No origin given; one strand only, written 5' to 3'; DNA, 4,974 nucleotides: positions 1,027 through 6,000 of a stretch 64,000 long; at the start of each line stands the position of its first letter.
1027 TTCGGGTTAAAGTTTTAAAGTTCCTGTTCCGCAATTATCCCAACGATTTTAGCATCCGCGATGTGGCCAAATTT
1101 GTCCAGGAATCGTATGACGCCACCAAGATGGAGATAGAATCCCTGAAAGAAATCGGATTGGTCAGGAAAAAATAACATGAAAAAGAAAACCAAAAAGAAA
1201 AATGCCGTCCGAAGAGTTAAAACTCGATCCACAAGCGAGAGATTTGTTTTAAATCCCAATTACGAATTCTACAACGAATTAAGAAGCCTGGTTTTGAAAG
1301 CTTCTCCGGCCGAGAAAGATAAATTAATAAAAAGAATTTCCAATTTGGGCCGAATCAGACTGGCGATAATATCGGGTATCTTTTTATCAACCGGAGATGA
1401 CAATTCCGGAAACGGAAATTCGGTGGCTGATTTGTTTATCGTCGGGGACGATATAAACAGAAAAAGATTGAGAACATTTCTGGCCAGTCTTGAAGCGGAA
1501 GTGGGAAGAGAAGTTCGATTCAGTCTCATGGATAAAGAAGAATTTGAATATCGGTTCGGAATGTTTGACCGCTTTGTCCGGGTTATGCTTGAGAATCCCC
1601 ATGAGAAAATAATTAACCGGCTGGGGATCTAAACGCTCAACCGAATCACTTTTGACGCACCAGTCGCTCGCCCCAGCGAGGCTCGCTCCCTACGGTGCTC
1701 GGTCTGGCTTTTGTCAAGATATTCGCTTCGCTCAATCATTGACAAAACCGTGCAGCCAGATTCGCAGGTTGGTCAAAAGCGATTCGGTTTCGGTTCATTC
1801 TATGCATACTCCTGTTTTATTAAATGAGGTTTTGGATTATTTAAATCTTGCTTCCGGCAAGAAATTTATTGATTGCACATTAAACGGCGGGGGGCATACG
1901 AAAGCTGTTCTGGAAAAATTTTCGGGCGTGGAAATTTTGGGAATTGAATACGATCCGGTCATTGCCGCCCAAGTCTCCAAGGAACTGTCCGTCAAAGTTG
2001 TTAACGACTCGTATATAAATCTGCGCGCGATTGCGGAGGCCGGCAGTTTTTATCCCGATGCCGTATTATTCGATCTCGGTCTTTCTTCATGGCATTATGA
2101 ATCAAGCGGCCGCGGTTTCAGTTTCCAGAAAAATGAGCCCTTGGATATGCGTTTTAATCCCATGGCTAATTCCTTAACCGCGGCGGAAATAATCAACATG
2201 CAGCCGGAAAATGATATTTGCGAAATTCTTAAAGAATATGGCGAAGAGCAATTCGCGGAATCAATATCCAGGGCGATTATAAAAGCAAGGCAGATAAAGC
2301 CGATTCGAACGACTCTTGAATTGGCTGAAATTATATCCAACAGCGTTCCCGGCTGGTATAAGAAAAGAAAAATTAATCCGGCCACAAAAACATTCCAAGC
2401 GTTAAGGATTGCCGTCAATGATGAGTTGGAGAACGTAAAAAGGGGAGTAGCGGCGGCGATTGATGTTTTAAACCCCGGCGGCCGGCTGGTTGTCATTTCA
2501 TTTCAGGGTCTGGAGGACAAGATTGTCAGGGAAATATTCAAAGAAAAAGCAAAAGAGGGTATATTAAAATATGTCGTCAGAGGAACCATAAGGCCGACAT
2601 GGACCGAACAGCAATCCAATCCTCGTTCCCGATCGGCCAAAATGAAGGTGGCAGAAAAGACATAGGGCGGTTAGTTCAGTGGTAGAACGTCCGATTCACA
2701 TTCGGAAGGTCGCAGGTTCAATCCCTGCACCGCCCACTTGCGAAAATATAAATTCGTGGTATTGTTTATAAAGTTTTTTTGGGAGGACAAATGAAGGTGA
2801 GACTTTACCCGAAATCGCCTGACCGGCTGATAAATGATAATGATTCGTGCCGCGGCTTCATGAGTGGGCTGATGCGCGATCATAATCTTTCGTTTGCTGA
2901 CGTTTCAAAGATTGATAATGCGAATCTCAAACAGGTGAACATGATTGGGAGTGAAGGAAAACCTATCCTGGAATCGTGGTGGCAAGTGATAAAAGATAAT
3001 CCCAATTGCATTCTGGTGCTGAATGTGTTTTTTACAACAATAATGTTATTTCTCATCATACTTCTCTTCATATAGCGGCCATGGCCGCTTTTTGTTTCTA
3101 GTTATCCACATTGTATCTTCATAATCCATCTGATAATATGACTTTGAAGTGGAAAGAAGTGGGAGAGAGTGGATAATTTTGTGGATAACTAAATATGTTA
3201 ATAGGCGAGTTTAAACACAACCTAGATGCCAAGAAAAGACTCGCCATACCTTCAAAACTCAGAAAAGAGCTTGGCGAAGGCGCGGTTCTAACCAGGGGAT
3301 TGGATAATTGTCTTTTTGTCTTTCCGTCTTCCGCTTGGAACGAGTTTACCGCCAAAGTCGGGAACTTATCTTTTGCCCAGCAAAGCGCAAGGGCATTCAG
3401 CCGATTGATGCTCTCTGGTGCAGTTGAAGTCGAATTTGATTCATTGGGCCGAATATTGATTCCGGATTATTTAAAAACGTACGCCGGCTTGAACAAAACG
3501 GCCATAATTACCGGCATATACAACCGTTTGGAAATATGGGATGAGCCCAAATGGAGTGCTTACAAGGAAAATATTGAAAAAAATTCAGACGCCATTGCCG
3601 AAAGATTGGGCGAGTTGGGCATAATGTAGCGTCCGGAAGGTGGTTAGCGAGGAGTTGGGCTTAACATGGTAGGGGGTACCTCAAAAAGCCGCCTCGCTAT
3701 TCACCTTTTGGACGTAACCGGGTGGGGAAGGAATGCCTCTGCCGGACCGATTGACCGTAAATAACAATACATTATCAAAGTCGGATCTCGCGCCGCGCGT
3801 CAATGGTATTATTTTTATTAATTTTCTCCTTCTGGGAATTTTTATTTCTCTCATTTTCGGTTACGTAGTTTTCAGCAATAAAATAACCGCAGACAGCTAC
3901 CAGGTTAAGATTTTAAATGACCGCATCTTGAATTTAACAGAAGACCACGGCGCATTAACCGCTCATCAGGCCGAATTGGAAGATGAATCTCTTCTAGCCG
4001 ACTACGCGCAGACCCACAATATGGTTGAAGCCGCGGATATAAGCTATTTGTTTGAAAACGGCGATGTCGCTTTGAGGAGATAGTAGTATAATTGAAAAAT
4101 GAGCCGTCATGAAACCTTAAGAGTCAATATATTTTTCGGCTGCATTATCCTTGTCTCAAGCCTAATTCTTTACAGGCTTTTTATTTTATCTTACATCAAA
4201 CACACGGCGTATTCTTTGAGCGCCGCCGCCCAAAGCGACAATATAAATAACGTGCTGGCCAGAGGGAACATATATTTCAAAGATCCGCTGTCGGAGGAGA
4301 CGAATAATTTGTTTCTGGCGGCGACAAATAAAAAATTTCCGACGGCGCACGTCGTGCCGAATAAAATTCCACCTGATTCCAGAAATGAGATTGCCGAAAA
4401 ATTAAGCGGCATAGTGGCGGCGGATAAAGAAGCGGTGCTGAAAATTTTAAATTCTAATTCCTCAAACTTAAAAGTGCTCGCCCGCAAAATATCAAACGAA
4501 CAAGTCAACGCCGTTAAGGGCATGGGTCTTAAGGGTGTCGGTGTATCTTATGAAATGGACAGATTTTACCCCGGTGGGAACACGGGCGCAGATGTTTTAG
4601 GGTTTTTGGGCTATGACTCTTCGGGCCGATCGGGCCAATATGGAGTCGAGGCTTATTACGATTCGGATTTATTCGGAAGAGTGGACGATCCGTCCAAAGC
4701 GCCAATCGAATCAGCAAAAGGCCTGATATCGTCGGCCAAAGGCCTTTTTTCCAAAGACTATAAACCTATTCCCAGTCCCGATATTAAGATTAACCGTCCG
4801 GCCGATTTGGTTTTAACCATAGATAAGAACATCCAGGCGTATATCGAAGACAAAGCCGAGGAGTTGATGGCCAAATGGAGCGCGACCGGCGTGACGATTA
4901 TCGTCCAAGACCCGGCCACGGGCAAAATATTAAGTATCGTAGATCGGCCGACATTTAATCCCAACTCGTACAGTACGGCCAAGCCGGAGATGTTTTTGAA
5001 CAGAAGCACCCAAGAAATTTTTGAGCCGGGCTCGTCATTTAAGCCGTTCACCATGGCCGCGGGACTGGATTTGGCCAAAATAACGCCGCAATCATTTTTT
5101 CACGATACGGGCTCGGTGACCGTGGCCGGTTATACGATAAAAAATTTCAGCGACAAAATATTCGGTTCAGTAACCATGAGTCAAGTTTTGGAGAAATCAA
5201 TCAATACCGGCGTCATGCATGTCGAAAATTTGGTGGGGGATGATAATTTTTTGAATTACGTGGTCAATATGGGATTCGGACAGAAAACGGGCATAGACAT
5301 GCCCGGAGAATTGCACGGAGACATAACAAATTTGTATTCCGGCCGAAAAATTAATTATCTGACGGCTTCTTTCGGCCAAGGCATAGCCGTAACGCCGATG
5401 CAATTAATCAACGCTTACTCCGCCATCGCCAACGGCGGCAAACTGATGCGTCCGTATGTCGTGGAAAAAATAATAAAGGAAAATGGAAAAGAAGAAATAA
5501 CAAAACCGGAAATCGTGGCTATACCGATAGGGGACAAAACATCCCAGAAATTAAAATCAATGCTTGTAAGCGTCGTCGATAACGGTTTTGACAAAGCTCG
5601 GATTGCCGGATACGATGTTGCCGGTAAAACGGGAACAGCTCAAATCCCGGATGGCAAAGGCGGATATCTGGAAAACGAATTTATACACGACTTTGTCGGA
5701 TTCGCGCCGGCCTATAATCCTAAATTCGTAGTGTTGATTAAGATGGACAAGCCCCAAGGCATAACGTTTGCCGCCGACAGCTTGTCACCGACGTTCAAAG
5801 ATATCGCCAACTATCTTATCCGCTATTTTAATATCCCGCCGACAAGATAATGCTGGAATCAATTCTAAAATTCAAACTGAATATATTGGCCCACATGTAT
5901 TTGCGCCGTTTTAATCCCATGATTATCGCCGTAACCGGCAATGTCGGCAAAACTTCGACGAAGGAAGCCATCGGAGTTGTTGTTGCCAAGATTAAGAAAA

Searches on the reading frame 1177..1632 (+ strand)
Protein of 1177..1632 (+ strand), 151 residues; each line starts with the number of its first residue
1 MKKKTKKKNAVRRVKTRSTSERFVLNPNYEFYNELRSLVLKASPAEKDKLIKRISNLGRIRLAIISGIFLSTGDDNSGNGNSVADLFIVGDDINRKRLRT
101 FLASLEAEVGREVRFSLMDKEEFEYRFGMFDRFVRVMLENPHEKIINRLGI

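Call 95: find_encoding_contigs(protein=window:1177-1632:+, flank=10000, max_places=4)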
Protein window:1177-1632:+ (151 aa): 23 contigs read that carry it; 4 places shown.
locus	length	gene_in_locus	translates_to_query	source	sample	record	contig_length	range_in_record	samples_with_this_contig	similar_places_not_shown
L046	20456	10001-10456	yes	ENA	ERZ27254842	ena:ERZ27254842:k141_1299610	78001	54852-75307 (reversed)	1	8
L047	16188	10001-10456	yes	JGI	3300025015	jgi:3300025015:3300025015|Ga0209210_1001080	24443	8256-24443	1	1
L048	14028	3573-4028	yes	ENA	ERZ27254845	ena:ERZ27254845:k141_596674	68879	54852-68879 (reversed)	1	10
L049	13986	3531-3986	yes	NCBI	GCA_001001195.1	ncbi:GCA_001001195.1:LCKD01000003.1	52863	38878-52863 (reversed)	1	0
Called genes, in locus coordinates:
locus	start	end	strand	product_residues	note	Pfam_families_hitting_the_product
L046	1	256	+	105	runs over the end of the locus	PF01936:NYN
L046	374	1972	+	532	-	PF14890:Intein_splicing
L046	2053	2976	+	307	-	PF01381:HTH_3, PF02661:Fic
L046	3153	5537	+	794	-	PF00515:TPR_1 (faint), PF07719:TPR_2 (faint), PF14559:TPR_19 (faint), PF21033:RMD1-3 (faint), PF13371:TPR_9 (faint), PF13181:TPR_8 (faint), PF13414:TPR_11 (faint), PF13432:TPR_16, +2 more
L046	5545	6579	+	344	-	PF02618:YceG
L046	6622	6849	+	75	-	-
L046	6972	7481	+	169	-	PF00466:Ribosomal_L10, PF27436:RL10_C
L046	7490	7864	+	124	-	PF16320:Ribosomal_L12_N, PF00542:Ribosomal_L12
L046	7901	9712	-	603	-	-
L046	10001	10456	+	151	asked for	-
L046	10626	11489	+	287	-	PF01795:Methyltransf_5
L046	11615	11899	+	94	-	-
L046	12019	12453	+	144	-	PF02381:MraZ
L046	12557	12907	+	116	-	-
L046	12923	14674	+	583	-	PF03717:PBP_dimer, PF00905:Transpeptidase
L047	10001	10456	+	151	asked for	-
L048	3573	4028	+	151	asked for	-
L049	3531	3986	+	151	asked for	-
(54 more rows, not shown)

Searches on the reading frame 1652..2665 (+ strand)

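Call 20: search_protein_families(library=pfam, proteins=[window:1652-2665:+], max_evalue=0.00001)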
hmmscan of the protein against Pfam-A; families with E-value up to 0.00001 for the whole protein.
window:1652-2665:+ (337 aa): 1 family
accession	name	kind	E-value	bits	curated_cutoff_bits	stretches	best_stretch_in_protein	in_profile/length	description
PF01795.25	Methyltransf_5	-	3.4e-90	303.1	27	1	50-336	2-308/309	MraW methylase family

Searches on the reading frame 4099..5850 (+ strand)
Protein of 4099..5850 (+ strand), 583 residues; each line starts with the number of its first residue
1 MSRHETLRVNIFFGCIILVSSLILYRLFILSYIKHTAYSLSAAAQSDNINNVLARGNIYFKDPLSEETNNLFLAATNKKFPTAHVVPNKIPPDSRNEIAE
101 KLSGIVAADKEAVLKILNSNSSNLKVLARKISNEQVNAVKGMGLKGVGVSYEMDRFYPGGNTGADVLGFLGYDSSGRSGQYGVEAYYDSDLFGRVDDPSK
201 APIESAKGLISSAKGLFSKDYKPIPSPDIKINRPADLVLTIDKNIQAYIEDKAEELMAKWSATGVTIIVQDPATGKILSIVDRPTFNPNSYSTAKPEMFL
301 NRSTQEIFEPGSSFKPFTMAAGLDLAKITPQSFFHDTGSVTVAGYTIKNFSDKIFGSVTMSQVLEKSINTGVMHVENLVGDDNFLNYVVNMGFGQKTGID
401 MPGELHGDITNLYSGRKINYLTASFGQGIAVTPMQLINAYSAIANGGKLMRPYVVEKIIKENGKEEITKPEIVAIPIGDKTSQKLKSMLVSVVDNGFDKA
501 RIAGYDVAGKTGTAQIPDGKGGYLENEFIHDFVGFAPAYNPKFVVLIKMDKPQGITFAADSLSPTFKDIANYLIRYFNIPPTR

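Call 19: search_protein_families(library=pfam, proteins=[window:4099-5850:+], max_evalue=0.00001)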
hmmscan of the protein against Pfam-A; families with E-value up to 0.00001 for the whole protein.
window:4099-5850:+ (583 aa): 2 families
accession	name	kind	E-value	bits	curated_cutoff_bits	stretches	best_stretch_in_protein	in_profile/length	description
PF00905.27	Transpeptidase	-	5.6e-70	236.3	22.1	1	266-569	2-297/299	Penicillin binding protein transpeptidase domain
PF03717.20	PBP_dimer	-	2e-09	38.5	24.4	1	74-194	17-161/180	Penicillin-binding Protein dimerisation domain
